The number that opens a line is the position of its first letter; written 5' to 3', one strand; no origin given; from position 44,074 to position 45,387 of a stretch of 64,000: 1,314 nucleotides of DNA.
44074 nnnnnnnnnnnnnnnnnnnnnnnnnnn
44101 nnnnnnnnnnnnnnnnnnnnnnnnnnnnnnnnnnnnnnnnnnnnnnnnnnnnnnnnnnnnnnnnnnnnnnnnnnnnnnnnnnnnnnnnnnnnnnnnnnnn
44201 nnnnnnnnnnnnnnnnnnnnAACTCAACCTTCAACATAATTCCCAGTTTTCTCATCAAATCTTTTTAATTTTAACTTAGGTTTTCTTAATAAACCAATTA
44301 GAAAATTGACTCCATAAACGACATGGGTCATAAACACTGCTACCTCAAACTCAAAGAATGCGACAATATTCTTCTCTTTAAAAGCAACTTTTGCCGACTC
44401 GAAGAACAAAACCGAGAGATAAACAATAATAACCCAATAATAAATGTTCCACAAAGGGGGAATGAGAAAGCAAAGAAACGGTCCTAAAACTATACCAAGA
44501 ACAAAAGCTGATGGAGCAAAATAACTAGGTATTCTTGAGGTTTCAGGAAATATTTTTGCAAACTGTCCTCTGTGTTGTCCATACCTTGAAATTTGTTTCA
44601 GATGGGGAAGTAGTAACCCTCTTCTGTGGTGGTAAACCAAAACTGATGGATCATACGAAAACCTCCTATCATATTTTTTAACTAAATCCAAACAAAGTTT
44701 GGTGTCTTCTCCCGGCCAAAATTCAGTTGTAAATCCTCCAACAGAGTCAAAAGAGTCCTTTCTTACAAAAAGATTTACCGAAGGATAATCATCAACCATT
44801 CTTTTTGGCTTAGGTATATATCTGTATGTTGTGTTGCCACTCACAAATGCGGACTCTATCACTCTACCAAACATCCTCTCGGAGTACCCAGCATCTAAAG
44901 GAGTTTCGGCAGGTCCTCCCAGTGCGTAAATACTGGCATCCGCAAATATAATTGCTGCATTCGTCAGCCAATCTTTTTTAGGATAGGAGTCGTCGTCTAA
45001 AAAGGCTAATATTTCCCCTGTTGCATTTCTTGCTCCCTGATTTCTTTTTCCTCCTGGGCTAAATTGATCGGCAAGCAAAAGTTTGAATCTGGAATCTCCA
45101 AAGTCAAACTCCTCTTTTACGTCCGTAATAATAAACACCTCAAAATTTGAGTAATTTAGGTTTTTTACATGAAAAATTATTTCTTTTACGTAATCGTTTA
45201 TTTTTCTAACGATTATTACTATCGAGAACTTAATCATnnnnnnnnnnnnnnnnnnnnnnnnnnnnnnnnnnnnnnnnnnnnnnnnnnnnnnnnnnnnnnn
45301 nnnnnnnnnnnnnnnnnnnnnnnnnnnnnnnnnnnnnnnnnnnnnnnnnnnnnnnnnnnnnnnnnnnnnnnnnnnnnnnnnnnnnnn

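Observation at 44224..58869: Dense GT-C / DPM1-like GT2 / flippase module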

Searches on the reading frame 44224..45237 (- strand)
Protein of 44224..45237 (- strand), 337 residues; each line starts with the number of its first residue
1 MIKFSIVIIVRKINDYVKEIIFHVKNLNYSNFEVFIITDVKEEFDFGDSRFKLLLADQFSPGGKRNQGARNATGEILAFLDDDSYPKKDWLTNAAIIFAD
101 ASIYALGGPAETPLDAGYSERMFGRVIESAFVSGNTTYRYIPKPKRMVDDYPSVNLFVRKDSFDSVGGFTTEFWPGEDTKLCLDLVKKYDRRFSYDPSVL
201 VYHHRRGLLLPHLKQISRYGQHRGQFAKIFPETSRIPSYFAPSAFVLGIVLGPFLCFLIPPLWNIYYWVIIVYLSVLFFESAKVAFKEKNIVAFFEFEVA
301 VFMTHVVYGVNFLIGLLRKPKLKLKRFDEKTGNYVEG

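Call 4: search_protein_families(library=pfam, proteins=[window:44224-45237:-], max_evalue=0.01)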
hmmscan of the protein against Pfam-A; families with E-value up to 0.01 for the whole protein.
window:44224-45237:- (337 aa): 4 families
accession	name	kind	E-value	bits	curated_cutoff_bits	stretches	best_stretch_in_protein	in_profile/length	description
PF00535.33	Glycos_transf_2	-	1.7e-10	41.5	23.3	1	5-93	1-98/168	Glycosyl transferase family 2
PF10111.15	Glyco_tranf_2_2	-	2.8e-07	30.7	27.3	1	6-208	2-221/276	Glycosyltransferase like family 2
PF13632.12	Glyco_trans_2_3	-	7.2e-06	26.4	27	1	78-278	3-194/198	Glycosyl transferase family group 2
PF13641.12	Glyco_tranf_2_3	-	6.8e-05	23.4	27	1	4-203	3-211/230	Glycosyltransferase like family 2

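Call 10: search_protein_families(library=ncbifam, proteins=[window:44224-45237:-], max_evalue=0.01)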
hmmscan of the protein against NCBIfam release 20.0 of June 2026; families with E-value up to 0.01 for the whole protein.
window:44224-45237:- (337 aa): 8 families
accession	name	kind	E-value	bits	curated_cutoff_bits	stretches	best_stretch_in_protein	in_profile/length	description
TIGR03965.1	mycofact_glyco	equivalog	7.2e-24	84.5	280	1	61-235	142-312/467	mycofactocin biosynthesis glycosyltransferase MftF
NF041875.1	EPS_EpsD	equivalog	6.3e-12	45.5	370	1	19-227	16-231/325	exopolysaccharide biosynthesis glycosyltransferase EpsD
NF041394.1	GtaseAglG_Halo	equivalog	7e-12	45.2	440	1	4-204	3-216/304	glucosyl-dolichyl phosphate glucuronosyltransferase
TIGR04283.1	glyco_like_mftF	equivalog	6.2e-08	32.5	182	1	5-98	2-97/221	TIGR04283 family arsenosugar biosynthesis glycosyltransferase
NF038302.1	EPS_HpsE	equivalog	2.6e-06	26.6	300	1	65-164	78-176/307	hormogonium polysaccharide biosynthesis glycosyltransferase HpsE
NF038299.1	EPS_HpsN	equivalog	4.3e-05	22.6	425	1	4-101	3-109/317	hormogonium polysaccharide biosynthesis glycosyltransferase HpsN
NF050050.1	ProtGlycPglI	equivalog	0.0011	18.3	500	1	2-84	2-94/306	GalNAc(5)-diNAcBac-PP-undecaprenol beta-1,3-glucosyltransferase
NF047683.1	TeichurnBiosyTuaG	equivalog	0.0035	17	400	1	11-93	15-106/252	teichuronic acid biosynthesis protein TuaG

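Call 14: search_solved_structures(query=window:44224-45237:-, max_evalue=0.01)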
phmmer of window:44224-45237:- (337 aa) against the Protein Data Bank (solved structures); distinct sequences matched with E-value up to 0.01: 3.
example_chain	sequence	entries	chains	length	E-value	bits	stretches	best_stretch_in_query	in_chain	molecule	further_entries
5hea_A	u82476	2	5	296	5.4e-05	25.5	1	4-93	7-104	Putative glycosyltransferase (GalT1)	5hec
5tze_C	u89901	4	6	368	0.0049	19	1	3-98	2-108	Glycosyl transferase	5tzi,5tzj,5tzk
5tz8_A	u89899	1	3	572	0.0088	18.2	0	3-98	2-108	Glycosyl transferase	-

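Call 35: search_solved_structures(query=A3, max_evalue=0.1)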
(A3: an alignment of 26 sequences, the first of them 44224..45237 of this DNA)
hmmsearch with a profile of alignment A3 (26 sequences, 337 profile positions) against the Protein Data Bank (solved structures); distinct sequences matched with E-value up to 0.1: 17.
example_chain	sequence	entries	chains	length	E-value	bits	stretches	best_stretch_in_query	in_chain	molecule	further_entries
5hea_A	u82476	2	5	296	7e-14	55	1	4-96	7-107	Putative glycosyltransferase (GalT1)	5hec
5tze_C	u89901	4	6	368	1.9e-12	50.3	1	2-101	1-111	Glycosyl transferase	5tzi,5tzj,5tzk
5tz8_A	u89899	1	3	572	3e-12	49.6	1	2-101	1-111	Glycosyl transferase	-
3bcv_A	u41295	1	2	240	7.3e-08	35.2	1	3-99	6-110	Putative glycosyltransferase protein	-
9jma_A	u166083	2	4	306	2e-06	30.5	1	4-85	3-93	GalNAc(5)-diNAcBac-PP-undecaprenol beta-1,3-glucosyltransferase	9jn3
2z87_A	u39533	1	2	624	3.9e-06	29.5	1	4-109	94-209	Chondroitin synthase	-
2z86_A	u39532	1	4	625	3.9e-06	29.5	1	4-109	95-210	Chondroitin synthase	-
8vh7_A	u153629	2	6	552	5.1e-06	29.1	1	4-107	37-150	Heparosan synthase B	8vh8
8viw_A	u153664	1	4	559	5.3e-06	29.1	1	4-107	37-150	Heparosan synthase B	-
6p61_A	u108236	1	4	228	7.3e-06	28.6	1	4-99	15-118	Glycosyltransferase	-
1h7l_A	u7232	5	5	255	0.00058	22.4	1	3-93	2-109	SPORE COAT POLYSACCHARIDE BIOSYNTHESIS PROTEIN SPSA | PROTEIN (SPORE COAT POLYSACCHARIDE BIOSYNTHESIS PROTEIN SPSA)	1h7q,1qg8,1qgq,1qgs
6yv7_B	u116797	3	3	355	0.0032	19.9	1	4-107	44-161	Glycosyl transferase, family 2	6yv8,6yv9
6h1j_A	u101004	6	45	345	0.0032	19.9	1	1-92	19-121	Probable ss-1,3-N-acetylglucosaminyltransferase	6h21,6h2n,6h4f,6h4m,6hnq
6yv7_A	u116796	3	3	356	0.0032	19.9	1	4-107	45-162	Glycosyl transferase, family 2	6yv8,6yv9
3l7j_A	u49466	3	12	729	0.0037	19.7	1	1-84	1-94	Teichoic acid biosynthesis protein F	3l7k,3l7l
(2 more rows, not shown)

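Call 40: find_homologous_proteins(query=window:44224-45237:-, max_evalue=0.001)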
Query window:44224-45237:- (337 aa): 2962 proteins with E <= 0.001 among 4809 candidates; the best 120 are listed.
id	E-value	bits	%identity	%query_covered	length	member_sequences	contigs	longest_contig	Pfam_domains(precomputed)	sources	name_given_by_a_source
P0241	6.6e-216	734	95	100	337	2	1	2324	PF13632.13,PF10111.15,PF13641.13,PF00535.33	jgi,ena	-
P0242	3.2e-190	649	82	100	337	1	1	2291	PF13632.13,PF10111.15,PF00535.33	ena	-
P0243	1.9e-178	611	79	100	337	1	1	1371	PF13632.13,PF10111.15,PF00535.33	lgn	-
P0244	1.8e-176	604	86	90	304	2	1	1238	PF13632.13,PF10111.15,PF00535.33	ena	-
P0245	1.0e-146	506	66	100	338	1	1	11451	PF13632.13,PF10111.15,PF00535.33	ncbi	-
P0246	5.4e-144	497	64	100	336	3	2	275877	PF13632.13,PF10111.15,PF00535.33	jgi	-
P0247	1.8e-141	489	65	100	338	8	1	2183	PF13632.13,PF10111.15,PF13641.13,PF00535.33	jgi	-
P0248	2.5e-139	482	64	100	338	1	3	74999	PF13632.13,PF10111.15,PF13641.13,PF00535.33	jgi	-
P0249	8.4e-139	480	63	100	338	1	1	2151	PF13632.13,PF10111.15,PF13641.13,PF00535.33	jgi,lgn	-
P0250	1.5e-138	479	64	100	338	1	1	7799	PF13632.13,PF00535.33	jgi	jgi:glycosyltransferase involved in cell wall biosynthesis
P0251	2.1e-138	479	63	100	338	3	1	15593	PF13632.13,PF10111.15,PF13641.13,PF00535.33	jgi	-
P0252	7.1e-138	477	63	100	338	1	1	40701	PF13632.13,PF10111.15,PF13641.13,PF00535.33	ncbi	-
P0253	1.1e-136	473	63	100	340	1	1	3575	PF13632.13,PF13641.13,PF00535.33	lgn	-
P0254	1.2e-136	473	60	100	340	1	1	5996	PF13632.13,PF10111.15,PF00535.33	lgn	-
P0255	6.1e-135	468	60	99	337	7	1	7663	PF13632.13,PF10111.15,PF00535.33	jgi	-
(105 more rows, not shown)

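Call 56: predict_structure(alignment_id=A7)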
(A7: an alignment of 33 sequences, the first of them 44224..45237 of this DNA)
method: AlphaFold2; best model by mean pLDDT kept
length: 337 residues; sequences in the alignment: 33
mean_pLDDT: 89.9   pTM: 0.84
mean pLDDT of the five models: 89.9, 89.3, 89.1, 87.1, 86.6
residues with pLDDT >= 90: 243; 70-90: 67; 50-70: 20; < 50: 7
segments of 3 or more residues with pLDDT < 50: none
pLDDT, mean of each block of 10 residues (from residue 1): 96 93 97 96 92 92 94 98 95 98 97 93 93 88 94 91 95 76 93 97 90 87 79 71 92 95 95 96 96 97 95 84 54 48
secondary structure, 60 per line:
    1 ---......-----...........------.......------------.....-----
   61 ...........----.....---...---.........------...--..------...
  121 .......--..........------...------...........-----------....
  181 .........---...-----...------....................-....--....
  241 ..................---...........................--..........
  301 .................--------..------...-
elements in order: E4-9 H15-25 E32-38 E51-55 H61-71 E76-80 E84-86 H90-98 E105-107 H118-127 H130-139 E146-148 E155-159 H160-165 H177-189 E193-195 E201-203 H210-229 H231-234 H237-258 H262-288 H291-317 E334-336

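Call 59: fold_search(model_id=the predicted structure, library=pdb)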
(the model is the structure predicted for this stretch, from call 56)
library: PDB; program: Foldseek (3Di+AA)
matches with E <= 10: 974; with E <= 0.001: 336
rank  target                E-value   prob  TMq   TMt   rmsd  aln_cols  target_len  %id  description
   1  7sp8_A                4.1e-12  1.00  0.55  0.39   9.6       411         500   12  Chlorella virus Hyaluronan Synthase bound to UDP-GlcNAc (released 2022-04-06)
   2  7sp9_A                5.2e-12  1.00  0.59  0.42   8.1       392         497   10  Chlorella virus Hyaluronan Synthase in the GlcNAc-primed channel-closed state (released 2022-04-06)
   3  8sne_A                5.5e-12  1.00  0.60  0.44   7.6       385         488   12  Chlorella virus Hyaluronan Synthase bound to GlcA extended GlcNAc primer and UDP (released 2024-05-01)
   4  6yv7_B                1.8e-11  1.00  0.53  0.52   7.4       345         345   15  Mannosyltransferase PcManGT from Pyrobaculum calidifontis (released 2020-07-22)
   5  7sp7_A                1.9e-11  1.00  0.59  0.43   6.8       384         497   13  Chlorella virus hyaluronan synthase inhibited by UDP (released 2022-04-06)
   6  9jn3_B                4.5e-11  1.00  0.53  0.59   6.2       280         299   20  Crystal structure of AvpGT in complex with Ara-A (released 2025-01-29)
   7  9jn3_A                5.7e-11  1.00  0.49  0.55   5.1       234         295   18  Crystal structure of AvpGT in complex with Ara-A (released 2025-01-29)
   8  9yq5_A                5.7e-11  1.00  0.59  0.43   7.2       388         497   13  Chlorella virus hyaluronan synthase bound to an inserted UDP-GlcA (released 2025-12-10)
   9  9jma_A                6.0e-11  1.00  0.53  0.58   6.2       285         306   18  Crystal structure of glycosyltransferase AvpGT (released 2025-01-29)
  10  5hea_A                8.0e-11  1.00  0.47  0.56   9.1       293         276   16  CgT structure in hexamer (released 2016-08-31)
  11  9yq4_A                8.5e-11  1.00  0.58  0.42   9.3       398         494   14  Chlorella virus hyaluronan synthase bound to a proofreading UDP-GlcA (released 2025-12-10)
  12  9fmz_A                1.5e-10  1.00  0.56  0.26   9.2       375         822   14  Cryo-EM structure of the c-di-GMP-bound synthase:pEtN transferase complex (BcsA-Bct-G3) from the E. coli cellulose sec (released 2024-10-16)
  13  8snc_A                1.7e-10  1.00  0.60  0.43   7.7       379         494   13  Chlorella virus Hyaluronan Synthase bound to GlcA extended GlcNAc primer (released 2024-05-01)
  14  8ujf_A                1.8e-10  1.00  0.49  0.33   7.7       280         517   15  X-ray crystal structure of Toxoplasma gondii GalNAc-T3 in complex with UDP-GalNAc, Mn2+, and Muc5AC-3,13 (released 2024-05-15)
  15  9fmv_A                1.8e-10  1.00  0.46  0.22  11.6       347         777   14  Cryo-EM structure of the c-di-GMP-free synthase:pEtN transferase complex (BcsA-Bct-G3) from the E. coli cellulose secr (released 2024-10-16)
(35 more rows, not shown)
